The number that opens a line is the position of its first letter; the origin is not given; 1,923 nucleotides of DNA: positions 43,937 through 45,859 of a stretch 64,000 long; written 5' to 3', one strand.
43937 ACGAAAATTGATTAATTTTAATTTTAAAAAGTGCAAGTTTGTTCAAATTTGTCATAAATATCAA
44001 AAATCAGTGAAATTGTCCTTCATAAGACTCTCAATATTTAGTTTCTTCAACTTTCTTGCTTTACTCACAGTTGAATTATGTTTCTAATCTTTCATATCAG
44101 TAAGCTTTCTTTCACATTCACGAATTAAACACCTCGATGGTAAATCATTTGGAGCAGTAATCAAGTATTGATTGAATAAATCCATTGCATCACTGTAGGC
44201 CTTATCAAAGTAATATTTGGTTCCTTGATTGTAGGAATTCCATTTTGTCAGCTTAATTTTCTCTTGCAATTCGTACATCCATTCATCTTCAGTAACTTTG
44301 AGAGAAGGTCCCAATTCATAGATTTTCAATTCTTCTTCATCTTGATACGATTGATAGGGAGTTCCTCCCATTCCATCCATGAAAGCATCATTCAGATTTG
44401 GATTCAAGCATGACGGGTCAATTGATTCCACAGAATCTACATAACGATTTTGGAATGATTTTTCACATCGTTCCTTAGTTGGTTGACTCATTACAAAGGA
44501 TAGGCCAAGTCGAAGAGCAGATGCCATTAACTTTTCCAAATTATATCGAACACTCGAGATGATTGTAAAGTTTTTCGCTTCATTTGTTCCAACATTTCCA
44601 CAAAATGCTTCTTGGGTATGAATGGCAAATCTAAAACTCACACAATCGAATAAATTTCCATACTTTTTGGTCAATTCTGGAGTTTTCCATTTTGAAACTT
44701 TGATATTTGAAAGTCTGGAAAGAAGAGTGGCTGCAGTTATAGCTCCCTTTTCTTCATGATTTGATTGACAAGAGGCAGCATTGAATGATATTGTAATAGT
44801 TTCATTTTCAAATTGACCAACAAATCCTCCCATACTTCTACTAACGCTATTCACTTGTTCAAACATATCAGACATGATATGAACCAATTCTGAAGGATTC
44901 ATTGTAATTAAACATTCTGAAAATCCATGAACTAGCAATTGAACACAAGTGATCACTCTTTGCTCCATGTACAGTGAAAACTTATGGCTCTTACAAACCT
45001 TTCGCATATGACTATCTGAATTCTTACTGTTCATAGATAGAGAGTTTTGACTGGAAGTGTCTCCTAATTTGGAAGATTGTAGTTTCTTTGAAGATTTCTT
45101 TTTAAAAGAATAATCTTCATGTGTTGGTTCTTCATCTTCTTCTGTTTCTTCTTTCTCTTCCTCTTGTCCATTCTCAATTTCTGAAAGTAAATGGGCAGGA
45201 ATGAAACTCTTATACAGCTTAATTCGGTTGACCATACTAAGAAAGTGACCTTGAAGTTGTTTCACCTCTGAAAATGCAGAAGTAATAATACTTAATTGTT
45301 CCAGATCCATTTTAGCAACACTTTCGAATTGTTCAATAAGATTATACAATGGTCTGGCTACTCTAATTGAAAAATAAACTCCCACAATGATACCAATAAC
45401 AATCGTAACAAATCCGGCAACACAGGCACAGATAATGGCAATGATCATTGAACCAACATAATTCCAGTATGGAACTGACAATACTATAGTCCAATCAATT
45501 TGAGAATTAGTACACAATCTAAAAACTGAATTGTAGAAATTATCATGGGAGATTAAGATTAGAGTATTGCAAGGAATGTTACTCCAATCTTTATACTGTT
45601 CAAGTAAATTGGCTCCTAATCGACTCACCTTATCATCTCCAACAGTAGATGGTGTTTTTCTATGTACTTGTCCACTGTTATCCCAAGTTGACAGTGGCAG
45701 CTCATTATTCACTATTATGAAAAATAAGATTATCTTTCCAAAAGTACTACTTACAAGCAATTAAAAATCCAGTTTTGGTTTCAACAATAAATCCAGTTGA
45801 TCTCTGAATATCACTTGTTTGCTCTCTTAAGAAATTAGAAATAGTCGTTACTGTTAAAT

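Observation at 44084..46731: Receptor-type protein with a class III cyclase-homology domain whose catalytic motifs look degenerate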

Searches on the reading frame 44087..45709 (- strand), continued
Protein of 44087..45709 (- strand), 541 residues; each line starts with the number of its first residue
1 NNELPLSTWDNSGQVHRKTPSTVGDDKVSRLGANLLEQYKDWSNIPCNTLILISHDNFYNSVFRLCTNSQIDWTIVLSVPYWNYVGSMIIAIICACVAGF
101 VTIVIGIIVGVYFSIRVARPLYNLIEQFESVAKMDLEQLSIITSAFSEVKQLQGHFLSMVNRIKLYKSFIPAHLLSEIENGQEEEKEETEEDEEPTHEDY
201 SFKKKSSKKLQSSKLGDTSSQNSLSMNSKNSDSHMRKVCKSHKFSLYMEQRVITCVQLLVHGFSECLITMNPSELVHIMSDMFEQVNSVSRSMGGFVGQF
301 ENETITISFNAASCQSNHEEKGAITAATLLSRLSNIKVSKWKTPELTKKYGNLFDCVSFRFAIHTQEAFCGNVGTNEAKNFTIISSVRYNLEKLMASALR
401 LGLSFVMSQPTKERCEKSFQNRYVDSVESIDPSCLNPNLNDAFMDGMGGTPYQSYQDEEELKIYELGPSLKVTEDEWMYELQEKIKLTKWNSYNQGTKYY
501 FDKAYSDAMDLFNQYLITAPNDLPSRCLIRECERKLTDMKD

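Call 50: fold_search(model_id=the predicted structure, library=pdb)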
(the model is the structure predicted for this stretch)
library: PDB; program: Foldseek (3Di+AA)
matches with E <= 10: 1136; with E <= 0.001: 116
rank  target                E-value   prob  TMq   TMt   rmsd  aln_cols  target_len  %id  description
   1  2w01_B                1.2e-07  1.00  0.22  0.55   5.4       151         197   20  Crystal structure of the guanylyl cyclase Cya2 (released 2008-09-30)
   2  3r5g_B                2.2e-07  1.00  0.21  0.53   5.9       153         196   19  Crystal structure of the adenylyl cyclase CyaB from P. aeruginosa (released 2012-01-11)
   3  1wc3_B                2.6e-07  1.00  0.22  0.57   4.9       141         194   21  Soluble adenylyl cyclase CyaC from S. platensis in complex with alpha, beta-methylene-ATP and Strontium (released 2004-12-20)
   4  1wc4_B                3.1e-07  1.00  0.23  0.58   5.2       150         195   21  Soluble adenylyl cyclase CyaC from S. platensis in complex with alpha, beta-methylene-ATP and Europium (released 2004-12-20)
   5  1wc0_B                3.3e-07  1.00  0.22  0.57   4.9       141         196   22  Soluble adenylyl cyclase CyaC from S. platensis in complex with alpha, beta-methylene-ATP (released 2004-12-20)
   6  2w01_C                4.1e-07  1.00  0.21  0.51   5.9       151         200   20  Crystal structure of the guanylyl cyclase Cya2 (released 2008-09-30)
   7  2w01_D                4.4e-07  1.00  0.22  0.55   5.2       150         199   20  Crystal structure of the guanylyl cyclase Cya2 (released 2008-09-30)
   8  6fht_B                6.2e-07  1.00  0.22  0.16   4.8       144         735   20  Crystal structure of an artificial phytochrome regulated adenylate/guanylate cyclase in its dark adapted Pr form (released 2018-04-18)
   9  2w01_A                8.2e-07  1.00  0.22  0.54   5.3       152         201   20  Crystal structure of the guanylyl cyclase Cya2 (released 2008-09-30)
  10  1wc0_A                9.3e-07  1.00  0.22  0.56   4.9       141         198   22  Soluble adenylyl cyclase CyaC from S. platensis in complex with alpha, beta-methylene-ATP (released 2004-12-20)
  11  1azs_A                1.0e-06  1.00  0.20  0.52   6.8       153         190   13  COMPLEX OF GS-ALPHA WITH THE CATALYTIC DOMAINS OF MAMMALIAN ADENYLYL CYCLASE (released 1998-02-25)
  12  6fht_A                1.2e-06  1.00  0.22  0.17   5.2       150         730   20  Crystal structure of an artificial phytochrome regulated adenylate/guanylate cyclase in its dark adapted Pr form (released 2018-04-18)
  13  1wc1_B                1.2e-06  1.00  0.20  0.49   5.5       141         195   19  Soluble adenylyl cyclase CyaC from S. platensis in complex with Rp- ATPalphaS (released 2004-12-20)
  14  3r5g_A                1.2e-06  1.00  0.21  0.52   5.9       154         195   18  Crystal structure of the adenylyl cyclase CyaB from P. aeruginosa (released 2012-01-11)
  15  8qfg                  1.4e-06  1.00  0.21  0.34   6.1       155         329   15  Cryogenic crystal structure of the Photoactivated Adenylate Cyclase OaPAC after 5 seconds of blue light illumination (released 2023-11-01)
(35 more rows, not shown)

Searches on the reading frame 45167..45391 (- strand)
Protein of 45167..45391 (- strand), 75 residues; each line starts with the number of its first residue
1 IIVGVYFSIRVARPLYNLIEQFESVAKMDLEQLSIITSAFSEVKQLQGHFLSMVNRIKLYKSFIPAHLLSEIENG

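Call 71: search_solved_structures(query=A7, max_evalue=5, show_alignments=3)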
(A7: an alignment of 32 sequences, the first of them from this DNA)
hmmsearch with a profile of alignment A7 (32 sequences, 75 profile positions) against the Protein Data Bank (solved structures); distinct sequences matched with E-value up to 5: 8.
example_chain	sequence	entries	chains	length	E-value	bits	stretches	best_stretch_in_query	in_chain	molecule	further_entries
4ue4_C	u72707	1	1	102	0.0079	19.7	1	38-59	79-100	SIGNAL RECOGNITION PARTICLE PROTEIN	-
5iji_A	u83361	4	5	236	0.0083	19.7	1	10-62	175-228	Nitrate/nitrite sensor histidine kinase NarQ | Nitrate/nitrite sensor protein NarQ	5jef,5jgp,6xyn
5jeq_A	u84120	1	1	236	0.0084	19.6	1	10-62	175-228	Nitrate/nitrite sensor protein NarQ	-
6yue_A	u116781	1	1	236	0.0086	19.6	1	10-62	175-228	Nitrate/nitrite sensor protein NarQ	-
7o5b_g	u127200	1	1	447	0.28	14.8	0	38-59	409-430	Signal recognition particle protein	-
2lfs_A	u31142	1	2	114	1.6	12.4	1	8-59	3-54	HAMP domain-containing protein, Osmolarity sensor protein EnzV chimera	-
6x94_A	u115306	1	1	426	2.6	11.7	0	32-65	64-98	Serine--tRNA ligase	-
1foe_A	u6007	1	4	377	2.6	11.7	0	31-57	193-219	T-LYMPHOMA INVASION AND METASTASIS INDUCING PROTEIN 1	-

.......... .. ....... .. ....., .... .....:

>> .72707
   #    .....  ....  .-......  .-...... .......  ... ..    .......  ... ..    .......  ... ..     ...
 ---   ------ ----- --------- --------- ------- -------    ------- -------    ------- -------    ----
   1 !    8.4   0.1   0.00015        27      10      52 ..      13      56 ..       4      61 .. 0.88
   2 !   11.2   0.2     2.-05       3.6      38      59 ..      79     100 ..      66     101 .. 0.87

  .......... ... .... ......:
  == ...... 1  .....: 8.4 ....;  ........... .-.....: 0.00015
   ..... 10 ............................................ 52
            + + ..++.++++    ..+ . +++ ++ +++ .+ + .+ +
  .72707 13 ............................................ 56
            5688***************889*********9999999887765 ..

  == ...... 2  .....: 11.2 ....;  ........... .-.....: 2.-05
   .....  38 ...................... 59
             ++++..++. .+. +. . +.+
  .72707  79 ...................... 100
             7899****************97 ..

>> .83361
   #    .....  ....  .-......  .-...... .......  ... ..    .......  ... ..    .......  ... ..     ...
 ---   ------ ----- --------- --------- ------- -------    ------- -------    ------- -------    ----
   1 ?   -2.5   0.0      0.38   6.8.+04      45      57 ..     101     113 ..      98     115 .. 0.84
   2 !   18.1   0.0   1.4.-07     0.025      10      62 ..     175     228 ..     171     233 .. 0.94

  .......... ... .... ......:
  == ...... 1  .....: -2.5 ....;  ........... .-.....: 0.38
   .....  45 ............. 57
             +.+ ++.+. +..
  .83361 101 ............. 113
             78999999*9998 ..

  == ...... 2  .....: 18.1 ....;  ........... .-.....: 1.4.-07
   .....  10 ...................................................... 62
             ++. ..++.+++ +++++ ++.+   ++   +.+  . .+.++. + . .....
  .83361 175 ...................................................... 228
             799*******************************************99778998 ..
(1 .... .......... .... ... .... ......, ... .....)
